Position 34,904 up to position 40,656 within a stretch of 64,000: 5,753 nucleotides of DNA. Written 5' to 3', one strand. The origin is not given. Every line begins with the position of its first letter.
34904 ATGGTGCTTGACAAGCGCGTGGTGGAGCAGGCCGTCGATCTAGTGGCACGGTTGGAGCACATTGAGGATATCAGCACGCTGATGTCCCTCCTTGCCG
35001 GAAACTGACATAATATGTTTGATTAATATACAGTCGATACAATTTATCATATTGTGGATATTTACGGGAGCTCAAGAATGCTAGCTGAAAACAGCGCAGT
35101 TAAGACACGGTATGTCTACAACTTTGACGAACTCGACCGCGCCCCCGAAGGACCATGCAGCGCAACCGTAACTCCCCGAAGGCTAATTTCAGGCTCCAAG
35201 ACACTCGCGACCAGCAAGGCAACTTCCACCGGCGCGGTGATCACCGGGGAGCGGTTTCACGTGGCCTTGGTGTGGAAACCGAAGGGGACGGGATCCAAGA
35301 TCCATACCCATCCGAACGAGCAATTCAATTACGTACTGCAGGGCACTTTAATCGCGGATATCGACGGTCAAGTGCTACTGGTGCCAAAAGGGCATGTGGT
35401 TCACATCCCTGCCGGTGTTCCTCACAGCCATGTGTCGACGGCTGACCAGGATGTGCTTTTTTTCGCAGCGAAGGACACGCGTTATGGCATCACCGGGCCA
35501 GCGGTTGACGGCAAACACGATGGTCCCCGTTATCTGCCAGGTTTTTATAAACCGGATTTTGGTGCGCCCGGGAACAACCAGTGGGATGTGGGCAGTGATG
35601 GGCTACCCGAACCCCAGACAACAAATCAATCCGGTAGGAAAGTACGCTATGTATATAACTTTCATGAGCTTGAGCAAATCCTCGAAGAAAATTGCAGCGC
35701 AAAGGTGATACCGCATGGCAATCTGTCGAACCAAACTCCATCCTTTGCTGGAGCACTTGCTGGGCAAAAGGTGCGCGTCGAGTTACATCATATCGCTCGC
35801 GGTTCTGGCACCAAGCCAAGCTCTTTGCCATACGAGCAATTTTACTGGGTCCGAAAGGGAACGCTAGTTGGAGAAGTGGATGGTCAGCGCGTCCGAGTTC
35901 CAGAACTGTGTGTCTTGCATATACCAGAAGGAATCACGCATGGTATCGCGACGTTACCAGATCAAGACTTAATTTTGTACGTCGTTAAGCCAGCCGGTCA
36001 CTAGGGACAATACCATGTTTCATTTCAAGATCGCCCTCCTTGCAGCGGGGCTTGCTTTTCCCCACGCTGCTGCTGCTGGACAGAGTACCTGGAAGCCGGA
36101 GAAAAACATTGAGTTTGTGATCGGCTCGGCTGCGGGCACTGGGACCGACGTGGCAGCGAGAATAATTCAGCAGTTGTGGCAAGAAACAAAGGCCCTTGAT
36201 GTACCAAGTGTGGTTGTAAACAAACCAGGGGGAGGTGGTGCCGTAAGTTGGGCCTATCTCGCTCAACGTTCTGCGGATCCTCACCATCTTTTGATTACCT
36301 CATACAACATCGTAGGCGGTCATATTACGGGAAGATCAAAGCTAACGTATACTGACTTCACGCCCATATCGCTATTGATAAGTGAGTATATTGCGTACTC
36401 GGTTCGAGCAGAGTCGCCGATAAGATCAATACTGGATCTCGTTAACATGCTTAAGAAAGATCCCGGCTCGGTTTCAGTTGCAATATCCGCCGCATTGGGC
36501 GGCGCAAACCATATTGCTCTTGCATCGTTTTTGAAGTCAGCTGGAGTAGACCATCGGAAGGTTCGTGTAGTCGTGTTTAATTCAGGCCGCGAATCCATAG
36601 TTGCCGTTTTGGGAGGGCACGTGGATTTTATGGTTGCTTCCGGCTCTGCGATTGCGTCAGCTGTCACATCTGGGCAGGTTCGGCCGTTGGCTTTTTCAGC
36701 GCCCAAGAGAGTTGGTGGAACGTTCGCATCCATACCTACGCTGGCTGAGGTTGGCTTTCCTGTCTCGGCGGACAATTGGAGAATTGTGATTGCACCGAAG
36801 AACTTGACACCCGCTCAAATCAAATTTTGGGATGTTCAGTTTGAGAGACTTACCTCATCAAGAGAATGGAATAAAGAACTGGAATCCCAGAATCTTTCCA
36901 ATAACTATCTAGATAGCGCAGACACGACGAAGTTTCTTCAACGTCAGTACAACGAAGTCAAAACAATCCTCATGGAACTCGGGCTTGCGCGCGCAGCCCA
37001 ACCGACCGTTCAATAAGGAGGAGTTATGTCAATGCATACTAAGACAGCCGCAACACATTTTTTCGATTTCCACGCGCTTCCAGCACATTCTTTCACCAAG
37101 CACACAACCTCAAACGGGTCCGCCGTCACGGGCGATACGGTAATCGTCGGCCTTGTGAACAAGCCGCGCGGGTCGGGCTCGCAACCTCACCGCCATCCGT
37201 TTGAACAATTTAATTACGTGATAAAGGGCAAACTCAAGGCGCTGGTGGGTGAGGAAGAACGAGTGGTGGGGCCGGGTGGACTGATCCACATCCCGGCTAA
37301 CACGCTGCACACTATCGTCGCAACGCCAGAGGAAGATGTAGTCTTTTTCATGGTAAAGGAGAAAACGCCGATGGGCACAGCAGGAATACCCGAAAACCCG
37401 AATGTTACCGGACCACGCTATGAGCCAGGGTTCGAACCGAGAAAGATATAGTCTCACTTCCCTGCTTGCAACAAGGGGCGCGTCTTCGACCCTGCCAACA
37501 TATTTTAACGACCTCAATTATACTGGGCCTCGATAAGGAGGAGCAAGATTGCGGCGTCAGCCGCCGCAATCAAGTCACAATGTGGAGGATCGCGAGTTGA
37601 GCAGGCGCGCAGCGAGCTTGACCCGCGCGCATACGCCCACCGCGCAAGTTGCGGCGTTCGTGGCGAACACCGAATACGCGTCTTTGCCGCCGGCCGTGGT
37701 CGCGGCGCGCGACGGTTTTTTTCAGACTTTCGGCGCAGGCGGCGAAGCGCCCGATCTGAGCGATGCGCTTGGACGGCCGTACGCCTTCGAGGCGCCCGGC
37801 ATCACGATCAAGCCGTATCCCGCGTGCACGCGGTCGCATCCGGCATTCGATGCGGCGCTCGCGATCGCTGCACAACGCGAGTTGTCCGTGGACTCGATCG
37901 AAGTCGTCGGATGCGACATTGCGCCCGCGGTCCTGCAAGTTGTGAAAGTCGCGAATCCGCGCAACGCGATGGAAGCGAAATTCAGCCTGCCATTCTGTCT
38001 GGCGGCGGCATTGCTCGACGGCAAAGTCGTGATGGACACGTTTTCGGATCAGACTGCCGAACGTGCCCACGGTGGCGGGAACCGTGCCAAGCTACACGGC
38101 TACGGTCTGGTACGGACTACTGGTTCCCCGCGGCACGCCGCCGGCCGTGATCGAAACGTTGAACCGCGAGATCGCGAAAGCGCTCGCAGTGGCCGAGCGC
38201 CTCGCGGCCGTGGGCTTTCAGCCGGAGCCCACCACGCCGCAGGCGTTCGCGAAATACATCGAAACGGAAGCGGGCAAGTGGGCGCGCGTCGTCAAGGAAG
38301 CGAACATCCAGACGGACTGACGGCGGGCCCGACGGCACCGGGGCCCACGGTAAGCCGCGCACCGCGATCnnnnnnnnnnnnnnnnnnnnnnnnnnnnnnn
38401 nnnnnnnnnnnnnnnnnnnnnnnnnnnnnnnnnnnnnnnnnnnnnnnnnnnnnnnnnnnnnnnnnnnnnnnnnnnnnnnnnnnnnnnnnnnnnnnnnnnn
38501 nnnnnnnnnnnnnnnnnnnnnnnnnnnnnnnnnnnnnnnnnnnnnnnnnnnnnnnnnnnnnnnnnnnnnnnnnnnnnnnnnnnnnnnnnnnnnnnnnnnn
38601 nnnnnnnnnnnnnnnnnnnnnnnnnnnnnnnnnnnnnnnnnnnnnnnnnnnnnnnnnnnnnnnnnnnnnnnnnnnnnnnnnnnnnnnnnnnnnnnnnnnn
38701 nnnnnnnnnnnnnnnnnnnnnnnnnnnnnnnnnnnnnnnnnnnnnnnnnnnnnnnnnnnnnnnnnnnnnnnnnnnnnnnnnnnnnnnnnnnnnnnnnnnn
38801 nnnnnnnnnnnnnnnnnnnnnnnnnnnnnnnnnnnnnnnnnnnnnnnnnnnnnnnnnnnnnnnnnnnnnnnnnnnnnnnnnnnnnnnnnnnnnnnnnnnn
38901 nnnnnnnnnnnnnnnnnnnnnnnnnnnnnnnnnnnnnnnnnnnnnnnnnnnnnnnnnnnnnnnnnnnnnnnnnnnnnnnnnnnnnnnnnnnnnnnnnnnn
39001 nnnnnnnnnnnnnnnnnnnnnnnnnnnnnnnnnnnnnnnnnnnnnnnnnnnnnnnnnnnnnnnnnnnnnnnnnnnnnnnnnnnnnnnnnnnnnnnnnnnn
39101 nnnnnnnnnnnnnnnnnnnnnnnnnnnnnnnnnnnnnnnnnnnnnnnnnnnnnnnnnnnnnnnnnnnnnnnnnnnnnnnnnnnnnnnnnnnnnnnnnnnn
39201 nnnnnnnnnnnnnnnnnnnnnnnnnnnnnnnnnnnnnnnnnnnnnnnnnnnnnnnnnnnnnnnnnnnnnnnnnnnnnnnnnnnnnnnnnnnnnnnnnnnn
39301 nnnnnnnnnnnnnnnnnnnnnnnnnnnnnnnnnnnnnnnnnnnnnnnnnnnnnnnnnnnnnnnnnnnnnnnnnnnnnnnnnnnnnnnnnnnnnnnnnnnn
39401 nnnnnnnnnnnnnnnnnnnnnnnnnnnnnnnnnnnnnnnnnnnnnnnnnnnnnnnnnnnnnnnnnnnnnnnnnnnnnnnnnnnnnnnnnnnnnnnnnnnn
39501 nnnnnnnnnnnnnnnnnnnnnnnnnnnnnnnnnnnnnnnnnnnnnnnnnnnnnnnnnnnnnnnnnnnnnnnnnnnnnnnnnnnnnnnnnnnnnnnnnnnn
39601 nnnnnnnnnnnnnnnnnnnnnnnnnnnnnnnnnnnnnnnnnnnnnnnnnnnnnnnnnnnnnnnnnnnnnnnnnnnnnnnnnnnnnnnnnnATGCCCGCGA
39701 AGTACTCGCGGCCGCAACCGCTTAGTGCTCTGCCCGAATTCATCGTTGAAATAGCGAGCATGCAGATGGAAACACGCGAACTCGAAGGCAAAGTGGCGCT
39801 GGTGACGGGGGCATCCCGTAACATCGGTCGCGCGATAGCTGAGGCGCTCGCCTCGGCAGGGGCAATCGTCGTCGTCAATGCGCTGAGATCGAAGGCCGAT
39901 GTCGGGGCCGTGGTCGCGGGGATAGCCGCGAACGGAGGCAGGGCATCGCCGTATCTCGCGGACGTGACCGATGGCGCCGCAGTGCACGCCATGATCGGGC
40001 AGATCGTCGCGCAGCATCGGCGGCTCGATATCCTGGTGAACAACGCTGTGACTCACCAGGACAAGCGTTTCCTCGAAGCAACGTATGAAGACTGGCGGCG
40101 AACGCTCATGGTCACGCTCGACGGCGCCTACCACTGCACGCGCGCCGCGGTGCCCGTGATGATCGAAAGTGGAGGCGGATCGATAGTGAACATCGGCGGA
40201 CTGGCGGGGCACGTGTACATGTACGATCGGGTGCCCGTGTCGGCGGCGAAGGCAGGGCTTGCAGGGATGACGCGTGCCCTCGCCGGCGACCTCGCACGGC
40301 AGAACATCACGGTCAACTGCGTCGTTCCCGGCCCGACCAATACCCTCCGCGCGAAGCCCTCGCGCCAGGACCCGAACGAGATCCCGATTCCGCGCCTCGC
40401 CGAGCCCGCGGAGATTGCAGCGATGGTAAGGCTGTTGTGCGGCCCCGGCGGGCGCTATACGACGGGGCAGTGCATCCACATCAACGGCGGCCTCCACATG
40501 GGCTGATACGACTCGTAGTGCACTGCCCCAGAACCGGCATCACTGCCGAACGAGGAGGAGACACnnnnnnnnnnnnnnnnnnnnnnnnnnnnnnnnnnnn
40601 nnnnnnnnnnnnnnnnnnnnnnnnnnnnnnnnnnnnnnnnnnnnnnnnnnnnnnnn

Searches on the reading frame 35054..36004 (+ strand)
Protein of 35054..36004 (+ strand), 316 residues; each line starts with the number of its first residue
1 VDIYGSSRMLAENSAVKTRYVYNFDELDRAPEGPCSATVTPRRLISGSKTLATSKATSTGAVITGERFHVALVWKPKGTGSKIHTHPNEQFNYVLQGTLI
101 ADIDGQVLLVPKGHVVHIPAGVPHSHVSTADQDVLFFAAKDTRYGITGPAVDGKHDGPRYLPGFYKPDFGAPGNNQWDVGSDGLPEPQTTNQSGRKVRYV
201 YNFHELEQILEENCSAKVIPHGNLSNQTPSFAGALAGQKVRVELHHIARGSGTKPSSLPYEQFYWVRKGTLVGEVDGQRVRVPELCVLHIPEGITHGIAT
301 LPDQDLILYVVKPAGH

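Call 62: search_protein_families(library=pfam, proteins=[window:35054-36004:+], max_evalue=0.00001)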
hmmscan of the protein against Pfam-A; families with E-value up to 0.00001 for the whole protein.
window:35054-36004:+ (316 aa): 2 families
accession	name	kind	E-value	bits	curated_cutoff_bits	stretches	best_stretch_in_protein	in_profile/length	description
PF07883.17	Cupin_2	-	1.6e-21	76.2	27.2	1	76-137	7-67/70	Cupin domain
PF02311.25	AraC_binding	-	3e-09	37.1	21.1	1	84-133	19-68/135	AraC-like ligand binding domain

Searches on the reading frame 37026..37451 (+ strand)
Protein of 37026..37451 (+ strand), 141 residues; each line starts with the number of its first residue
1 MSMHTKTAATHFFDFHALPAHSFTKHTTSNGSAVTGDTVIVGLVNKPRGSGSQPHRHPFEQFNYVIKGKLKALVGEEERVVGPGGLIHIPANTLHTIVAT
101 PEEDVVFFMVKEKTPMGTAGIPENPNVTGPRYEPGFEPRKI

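Call 62: search_protein_families(library=pfam, proteins=[window:37026-37451:+], max_evalue=0.00001)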
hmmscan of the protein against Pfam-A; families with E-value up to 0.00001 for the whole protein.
window:37026-37451:+ (141 aa): 2 families
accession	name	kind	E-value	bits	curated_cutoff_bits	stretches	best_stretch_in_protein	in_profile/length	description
PF07883.17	Cupin_2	-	1.1e-14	54.3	27.2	1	47-110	6-69/70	Cupin domain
PF02311.25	AraC_binding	-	4.5e-10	39.8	21.1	1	41-111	5-75/135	AraC-like ligand binding domain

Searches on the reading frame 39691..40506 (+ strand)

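Call 62: search_protein_families(library=pfam, proteins=[window:39691-40506:+], max_evalue=0.00001)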
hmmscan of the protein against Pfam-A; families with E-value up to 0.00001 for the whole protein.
window:39691-40506:+ (271 aa): 3 families
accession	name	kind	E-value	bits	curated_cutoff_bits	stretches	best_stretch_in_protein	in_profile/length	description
PF13561.12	adh_short_C2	-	2.7e-53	181.4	27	1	40-269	1-236/236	Enoyl-(Acyl carrier protein) reductase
PF00106.31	adh_short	-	4.2e-50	170.4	26.6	1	34-227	1-193/195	short chain dehydrogenase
PF08659.16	KR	-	7.8e-12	45.9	22.6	1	36-152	3-122/180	KR domain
